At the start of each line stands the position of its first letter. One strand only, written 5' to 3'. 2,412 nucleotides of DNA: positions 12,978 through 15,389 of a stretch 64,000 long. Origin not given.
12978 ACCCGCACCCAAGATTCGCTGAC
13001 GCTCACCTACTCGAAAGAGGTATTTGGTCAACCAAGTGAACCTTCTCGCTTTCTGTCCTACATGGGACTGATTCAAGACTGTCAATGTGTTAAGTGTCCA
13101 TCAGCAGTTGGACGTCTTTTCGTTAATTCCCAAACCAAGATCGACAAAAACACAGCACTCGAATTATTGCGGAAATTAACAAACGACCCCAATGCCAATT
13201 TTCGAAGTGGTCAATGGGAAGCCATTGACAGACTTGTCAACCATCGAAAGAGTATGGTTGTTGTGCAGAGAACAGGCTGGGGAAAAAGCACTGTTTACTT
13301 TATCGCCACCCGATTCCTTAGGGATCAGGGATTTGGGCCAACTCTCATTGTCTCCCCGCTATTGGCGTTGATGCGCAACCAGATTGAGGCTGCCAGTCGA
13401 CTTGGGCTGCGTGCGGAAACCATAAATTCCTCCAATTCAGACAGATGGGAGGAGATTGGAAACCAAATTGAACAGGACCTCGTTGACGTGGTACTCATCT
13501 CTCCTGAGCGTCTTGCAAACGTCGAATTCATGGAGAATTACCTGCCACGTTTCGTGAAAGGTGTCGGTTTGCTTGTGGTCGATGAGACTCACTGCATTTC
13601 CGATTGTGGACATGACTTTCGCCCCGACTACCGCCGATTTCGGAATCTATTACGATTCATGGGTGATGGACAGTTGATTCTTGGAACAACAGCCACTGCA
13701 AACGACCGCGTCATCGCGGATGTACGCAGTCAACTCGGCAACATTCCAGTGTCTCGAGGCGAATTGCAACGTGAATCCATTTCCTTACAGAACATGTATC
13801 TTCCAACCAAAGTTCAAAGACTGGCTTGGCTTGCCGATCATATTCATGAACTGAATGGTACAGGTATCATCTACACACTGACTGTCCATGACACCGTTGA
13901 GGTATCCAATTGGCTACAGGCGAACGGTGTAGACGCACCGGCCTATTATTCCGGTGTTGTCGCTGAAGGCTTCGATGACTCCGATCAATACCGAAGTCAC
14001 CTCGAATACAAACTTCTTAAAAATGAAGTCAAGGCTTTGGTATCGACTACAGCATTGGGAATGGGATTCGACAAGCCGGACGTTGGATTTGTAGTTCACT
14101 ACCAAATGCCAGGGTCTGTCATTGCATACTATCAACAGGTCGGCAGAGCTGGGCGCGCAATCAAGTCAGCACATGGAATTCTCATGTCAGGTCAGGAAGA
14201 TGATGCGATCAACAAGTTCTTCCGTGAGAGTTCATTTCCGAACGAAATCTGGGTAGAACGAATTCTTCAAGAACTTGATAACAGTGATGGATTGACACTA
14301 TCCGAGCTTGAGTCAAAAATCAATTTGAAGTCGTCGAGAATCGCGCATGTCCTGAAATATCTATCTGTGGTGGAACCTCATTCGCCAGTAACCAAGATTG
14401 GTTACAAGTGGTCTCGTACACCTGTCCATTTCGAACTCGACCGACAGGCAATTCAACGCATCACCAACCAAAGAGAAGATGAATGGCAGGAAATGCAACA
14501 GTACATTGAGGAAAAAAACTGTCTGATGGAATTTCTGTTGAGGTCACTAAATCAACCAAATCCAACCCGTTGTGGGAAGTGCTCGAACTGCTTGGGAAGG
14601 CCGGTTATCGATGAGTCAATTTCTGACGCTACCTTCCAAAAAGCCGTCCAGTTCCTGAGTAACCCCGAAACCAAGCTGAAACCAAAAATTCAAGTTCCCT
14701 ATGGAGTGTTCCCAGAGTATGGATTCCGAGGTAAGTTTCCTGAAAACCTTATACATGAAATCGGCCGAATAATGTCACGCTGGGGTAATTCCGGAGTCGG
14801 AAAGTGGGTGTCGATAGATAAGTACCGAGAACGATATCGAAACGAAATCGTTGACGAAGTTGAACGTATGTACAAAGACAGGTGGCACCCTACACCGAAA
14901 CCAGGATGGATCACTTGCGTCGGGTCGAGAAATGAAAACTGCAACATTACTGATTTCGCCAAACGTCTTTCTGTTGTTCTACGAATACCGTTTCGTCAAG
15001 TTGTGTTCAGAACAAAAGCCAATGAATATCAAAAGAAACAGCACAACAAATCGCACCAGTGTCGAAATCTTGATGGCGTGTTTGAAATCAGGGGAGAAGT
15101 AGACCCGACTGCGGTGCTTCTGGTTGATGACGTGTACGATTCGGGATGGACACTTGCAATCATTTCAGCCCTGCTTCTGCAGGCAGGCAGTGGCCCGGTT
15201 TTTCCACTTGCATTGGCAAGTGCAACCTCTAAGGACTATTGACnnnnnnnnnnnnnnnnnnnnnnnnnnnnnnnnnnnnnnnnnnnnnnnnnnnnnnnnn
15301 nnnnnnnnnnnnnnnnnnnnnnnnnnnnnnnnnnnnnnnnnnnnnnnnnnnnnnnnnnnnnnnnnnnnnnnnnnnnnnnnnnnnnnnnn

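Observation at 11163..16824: Candidate novel system: UvrD-RecQ-PRTase double-motor protein plus DprA with triple winged helix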

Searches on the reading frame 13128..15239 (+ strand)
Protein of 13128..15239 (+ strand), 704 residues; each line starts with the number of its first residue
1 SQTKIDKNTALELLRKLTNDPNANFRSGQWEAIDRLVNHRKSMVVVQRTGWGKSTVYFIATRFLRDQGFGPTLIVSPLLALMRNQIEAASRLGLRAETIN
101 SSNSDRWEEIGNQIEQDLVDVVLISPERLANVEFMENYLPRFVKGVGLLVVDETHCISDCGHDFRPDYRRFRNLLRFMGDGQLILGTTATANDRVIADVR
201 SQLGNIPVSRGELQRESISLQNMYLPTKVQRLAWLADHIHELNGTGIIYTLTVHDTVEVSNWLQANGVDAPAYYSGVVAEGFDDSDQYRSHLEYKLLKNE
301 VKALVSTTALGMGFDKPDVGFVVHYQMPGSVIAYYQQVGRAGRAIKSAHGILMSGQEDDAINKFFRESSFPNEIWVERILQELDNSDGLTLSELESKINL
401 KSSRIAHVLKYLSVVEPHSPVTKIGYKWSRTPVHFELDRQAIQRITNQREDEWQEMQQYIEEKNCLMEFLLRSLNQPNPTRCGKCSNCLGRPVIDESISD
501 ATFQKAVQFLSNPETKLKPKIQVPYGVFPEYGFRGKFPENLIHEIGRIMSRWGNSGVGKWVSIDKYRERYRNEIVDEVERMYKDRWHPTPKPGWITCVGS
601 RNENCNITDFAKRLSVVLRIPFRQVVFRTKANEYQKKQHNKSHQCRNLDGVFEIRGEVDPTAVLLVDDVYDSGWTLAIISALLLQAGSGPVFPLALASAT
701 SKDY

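Call 48: find_homologous_proteins(query=window:13128-15239:+, max_evalue=1e-30)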
Query window:13128-15239:+ (704 aa): 8000 proteins with E <= 1e-30 among 8000 candidates; the best 120 are listed.
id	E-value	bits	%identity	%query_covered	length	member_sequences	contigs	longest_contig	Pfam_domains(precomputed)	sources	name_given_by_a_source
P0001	0.0e+0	1628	100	100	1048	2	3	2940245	PF00270.36,PF13361.13,PF16124.11,PF00271.38,PF04851.22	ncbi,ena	-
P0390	0.0e+0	1441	88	99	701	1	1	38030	PF00270.36,PF16124.11,PF00271.38,PF04851.22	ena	-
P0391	3.1e-270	917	58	99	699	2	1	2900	PF00270.36,PF00156.34,PF00271.38,PF04851.22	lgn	-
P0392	1.0e-269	915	59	96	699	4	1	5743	PF00270.36,PF00156.34,PF00271.38,PF04851.22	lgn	-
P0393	1.4e-268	911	59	99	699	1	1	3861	PF00270.36,PF00156.34,PF00271.38,PF04851.22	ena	-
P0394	1.4e-268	911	59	99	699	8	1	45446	PF00270.36,PF00156.34,PF00271.38,PF04851.22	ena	-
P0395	2.1e-268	910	58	99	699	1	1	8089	PF00270.36,PF00156.34,PF00271.38,PF04851.22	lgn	-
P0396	4.4e-268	909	59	99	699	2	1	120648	PF00270.36,PF00156.34,PF00271.38,PF04851.22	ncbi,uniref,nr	ncbi:RecQ family ATP-dependent DNA helicase [Sinorhizobium sp. 7-81]|uniref:RecQ family ATP-dependen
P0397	6.7e-268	909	58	99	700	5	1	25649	PF00270.36,PF00156.34,PF00271.38,PF04851.22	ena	-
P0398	7.0e-268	909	58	99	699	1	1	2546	PF00270.36,PF00156.34,PF00271.38,PF04851.22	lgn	-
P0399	8.6e-268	908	59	99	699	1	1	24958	PF00270.36,PF00156.34,PF00271.38,PF04851.22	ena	-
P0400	1.6e-267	908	59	99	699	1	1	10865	PF00270.36,PF00156.34,PF00271.38,PF04851.22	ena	-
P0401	1.9e-267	907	57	99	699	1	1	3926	PF00270.36,PF00156.34,PF00271.38,PF04851.22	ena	-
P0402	3.9e-267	906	57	97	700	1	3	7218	PF00270.36,PF00271.38,PF04851.22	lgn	-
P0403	5.4e-267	906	57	97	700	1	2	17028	PF00270.36,PF00271.38,PF04851.22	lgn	-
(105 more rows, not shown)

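Call 49: find_encoding_contigs(protein=P0390, flank=10000, max_places=4)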
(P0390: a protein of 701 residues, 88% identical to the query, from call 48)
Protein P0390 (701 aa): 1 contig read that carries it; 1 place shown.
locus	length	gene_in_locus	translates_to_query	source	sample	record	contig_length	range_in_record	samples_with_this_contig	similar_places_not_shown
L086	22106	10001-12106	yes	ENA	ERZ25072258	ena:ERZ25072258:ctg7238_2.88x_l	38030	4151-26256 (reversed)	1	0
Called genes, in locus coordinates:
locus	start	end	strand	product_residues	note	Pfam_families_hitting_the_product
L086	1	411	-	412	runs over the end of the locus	PF13173:AAA_14, PF13635:DUF4143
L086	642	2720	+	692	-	PF00378:ECH_1, PF16113:ECH_2, PF01266:DAO (weak), PF02737:3HCDH_N, PF00725:3HCDH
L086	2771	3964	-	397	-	PF00108:Thiolase_N, PF00109:ketoacyl-synt (faint), PF02803:Thiolase_C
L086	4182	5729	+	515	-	PF00501:AMP-binding, PF13193:AMP-binding_C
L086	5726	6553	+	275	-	PF00561:Abhydrolase_1, PF12697:Abhydrolase_6, PF12146:Hydrolase_4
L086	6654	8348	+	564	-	PF00378:ECH_1, PF16113:ECH_2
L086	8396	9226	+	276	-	-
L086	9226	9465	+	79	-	-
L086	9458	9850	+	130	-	-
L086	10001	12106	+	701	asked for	PF04851:ResIII, PF00270:DEAD, PF00271:Helicase_C, PF16124:RecQ_Zn_bind (weak)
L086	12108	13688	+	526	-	PF02481:DNA_processg_A, PF18306:LDcluster4, PF07848:PaaX (faint)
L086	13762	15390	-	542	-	PF00118:Cpn60_TCP1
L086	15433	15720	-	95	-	PF00166:Cpn10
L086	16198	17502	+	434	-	PF13173:AAA_14, PF13635:DUF4143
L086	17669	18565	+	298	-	PF17761:DUF1016_N, PF06250:YhcG_C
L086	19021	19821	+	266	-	PF13588:HSDR_N_2 (weak)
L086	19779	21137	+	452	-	PF02384:N6_Mtase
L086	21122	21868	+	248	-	-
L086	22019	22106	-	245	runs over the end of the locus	PF00291:PALP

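Call 57: find_encoding_contigs(protein=P0396, flank=5000, max_places=1)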
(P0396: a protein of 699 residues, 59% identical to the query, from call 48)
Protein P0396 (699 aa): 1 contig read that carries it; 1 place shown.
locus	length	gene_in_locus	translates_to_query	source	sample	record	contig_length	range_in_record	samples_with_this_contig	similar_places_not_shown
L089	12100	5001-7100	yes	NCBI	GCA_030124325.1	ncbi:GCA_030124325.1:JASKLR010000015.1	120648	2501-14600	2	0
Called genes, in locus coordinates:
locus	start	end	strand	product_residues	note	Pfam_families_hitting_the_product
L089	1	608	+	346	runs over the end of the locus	PF03524:CagX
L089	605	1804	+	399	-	PF03743:TrbI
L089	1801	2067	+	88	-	PF10038:DUF2274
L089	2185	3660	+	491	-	PF07669:Eco57I (weak), PF22837:M_Eco57I_C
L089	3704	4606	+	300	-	-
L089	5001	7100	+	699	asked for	PF04851:ResIII, PF00270:DEAD, PF00271:Helicase_C, PF00156:Pribosyltran (weak)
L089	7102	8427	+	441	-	PF02481:DNA_processg_A, PF18306:LDcluster4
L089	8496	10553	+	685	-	PF00376:MerR, PF12728:HTH_17 (weak), PF13411:MerR_1 (weak), PF04851:ResIII, PF00271:Helicase_C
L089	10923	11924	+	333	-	PF08878:HamA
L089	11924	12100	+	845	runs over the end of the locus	PF00270:DEAD, PF04851:ResIII, PF00271:Helicase_C (weak)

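Call 58: find_encoding_contigs(protein=P0394, flank=5000, max_places=1)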
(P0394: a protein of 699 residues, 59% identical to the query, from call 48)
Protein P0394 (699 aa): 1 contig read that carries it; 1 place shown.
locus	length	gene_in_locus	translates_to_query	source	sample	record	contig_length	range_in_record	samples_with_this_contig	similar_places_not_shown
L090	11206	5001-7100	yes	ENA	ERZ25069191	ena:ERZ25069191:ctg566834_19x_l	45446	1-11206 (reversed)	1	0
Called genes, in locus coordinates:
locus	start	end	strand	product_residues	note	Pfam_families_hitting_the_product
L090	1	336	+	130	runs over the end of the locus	PF01323:DSBA (weak), PF13462:Thioredoxin_4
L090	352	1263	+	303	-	PF02683:DsbD_TM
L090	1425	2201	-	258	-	PF10370:Rv2993c-like_N, PF01557:FAA_hydrolase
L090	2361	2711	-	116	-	-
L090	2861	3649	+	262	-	PF00696:AA_kinase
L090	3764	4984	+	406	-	PF00202:Aminotran_3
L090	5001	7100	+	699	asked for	PF04851:ResIII, PF00270:DEAD, PF00271:Helicase_C, PF00156:Pribosyltran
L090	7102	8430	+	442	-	PF02481:DNA_processg_A, PF18306:LDcluster4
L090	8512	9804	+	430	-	PF00764:Arginosuc_synth, PF20979:Arginosuc_syn_C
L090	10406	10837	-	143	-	-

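Call 64: find_related_loci(query=window:13128-15239:+, collection=metagenome_contigs, flank=6000)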
Query window:13128-15239:+ (704 aa) in metagenome_contigs; peptide patterns used: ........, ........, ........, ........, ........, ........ (x = any residue, [..] = any of these).
600 stretches matched a pattern (row limit reached: there are more); 594 encode a relative of the query (tblastn E <= 1e-3); the best 80 are kept; 80 distinct loci.
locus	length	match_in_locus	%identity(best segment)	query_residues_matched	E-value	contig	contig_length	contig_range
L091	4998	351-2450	54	1-701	0e+0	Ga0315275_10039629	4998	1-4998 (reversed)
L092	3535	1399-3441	53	13-694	0e+0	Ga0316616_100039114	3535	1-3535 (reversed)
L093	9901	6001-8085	52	6-701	0e+0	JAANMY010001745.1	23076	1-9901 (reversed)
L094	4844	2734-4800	52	7-693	0e+0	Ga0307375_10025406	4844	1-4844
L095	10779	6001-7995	51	24-693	0e+0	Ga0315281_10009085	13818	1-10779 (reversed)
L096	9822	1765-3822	49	7-697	0e+0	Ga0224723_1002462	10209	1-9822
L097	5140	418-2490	49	6-700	0e+0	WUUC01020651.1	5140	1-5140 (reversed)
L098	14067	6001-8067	49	5-702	0e+0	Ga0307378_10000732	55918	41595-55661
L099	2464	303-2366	48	10-702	0e+0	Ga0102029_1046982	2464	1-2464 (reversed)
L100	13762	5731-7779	49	10-697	0e+0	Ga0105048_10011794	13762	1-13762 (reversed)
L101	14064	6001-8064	48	12-703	0e+0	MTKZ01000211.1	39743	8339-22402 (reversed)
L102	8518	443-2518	48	7-703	0e+0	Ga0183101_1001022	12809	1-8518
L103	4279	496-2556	48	7-697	0e+0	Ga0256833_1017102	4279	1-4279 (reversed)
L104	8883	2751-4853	47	7-703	0e+0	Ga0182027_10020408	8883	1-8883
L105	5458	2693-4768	47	7-703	0e+0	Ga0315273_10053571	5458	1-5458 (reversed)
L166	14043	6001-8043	46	7-701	0e+0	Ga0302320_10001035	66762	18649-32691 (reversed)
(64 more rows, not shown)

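Call 68: search_protein_families(library=pfam, proteins=[L166:476-1573:+, L166:1632-2798:+, L166:3008-4078:+, L166:4091-5827:+, L166:5992-8046:+, L166:8046-8984:+, L166:9253-9912:+], max_evalue=0.001)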
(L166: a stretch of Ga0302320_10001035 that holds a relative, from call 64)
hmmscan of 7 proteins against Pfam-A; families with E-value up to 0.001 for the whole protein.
L166:476-1573:+ (366 aa): 1 family
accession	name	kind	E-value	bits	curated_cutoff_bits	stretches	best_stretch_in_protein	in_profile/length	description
PF18928.5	DUF5677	-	7.4e-05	23.3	27.1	1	69-209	5-162/166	Family of unknown function (DUF5677)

L166:1632-2798:+ (389 aa): 0 families

L166:3008-4078:+ (357 aa): 1 family
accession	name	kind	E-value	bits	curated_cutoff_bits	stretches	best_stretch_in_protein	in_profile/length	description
PF12358.13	DUF3644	-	1.1e-37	129.8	27.6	1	8-186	2-182/183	Domain of unknown function (DUF3644)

L166:4091-5827:+ (579 aa): 5 families
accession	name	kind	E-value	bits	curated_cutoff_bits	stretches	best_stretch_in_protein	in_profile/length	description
PF00580.27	UvrD-helicase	-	2.9e-18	66.9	23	1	164-229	197-267/271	UvrD/REP helicase N-terminal domain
PF13245.12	AAA_19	-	1e-12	48.9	25.1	1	23-217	8-133/134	AAA domain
PF01443.25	Viral_helicase1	-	1.2e-06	28.9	21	0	487-545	178-227/228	Viral superfamily 1 RNA helicase core domain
PF13361.12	UvrD_C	-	2.9e-05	24.1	25.6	1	484-543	281-344/350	UvrD-like helicase C-terminal domain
PF13604.12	AAA_30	-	0.00019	21.7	27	0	12-48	4-40/191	AAA domain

L166:5992-8046:+ (685 aa): 5 families
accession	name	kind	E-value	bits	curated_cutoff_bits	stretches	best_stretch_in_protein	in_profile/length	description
PF00270.35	DEAD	-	8.8e-25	87.8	26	1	23-194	2-166/167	DEAD/DEAH box helicase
PF00271.37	Helicase_C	-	1.2e-18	67.8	23.5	1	237-334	12-109/110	Helicase conserved C-terminal domain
PF04851.21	ResIII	-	2.4e-09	37.8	22.5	1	20-186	3-161/164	Type III restriction enzyme, res subunit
PF00156.33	Pribosyltran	-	1.5e-05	24.8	26.3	1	593-670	43-114/158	Phosphoribosyl transferase domain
PF16124.10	RecQ_Zn_bind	-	0.0002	22.5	25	1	431-477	18-66/66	RecQ zinc-binding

L166:8046-8984:+ (313 aa): 2 families
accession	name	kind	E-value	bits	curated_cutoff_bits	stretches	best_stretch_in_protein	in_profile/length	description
PF02481.21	DNA_processg_A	-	1.2e-33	116.6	29.6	1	85-249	4-170/212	DNA recombination-mediator protein A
PF18306.6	LDcluster4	-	0.00028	21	26.3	1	128-192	4-69/151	SLOG cluster4 family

L166:9253-9912:+ (220 aa): 1 family
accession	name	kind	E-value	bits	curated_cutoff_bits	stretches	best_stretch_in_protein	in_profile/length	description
PF04250.19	DUF429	-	1.1e-38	133.5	23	1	5-211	1-211/214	Protein of unknown function (DUF429)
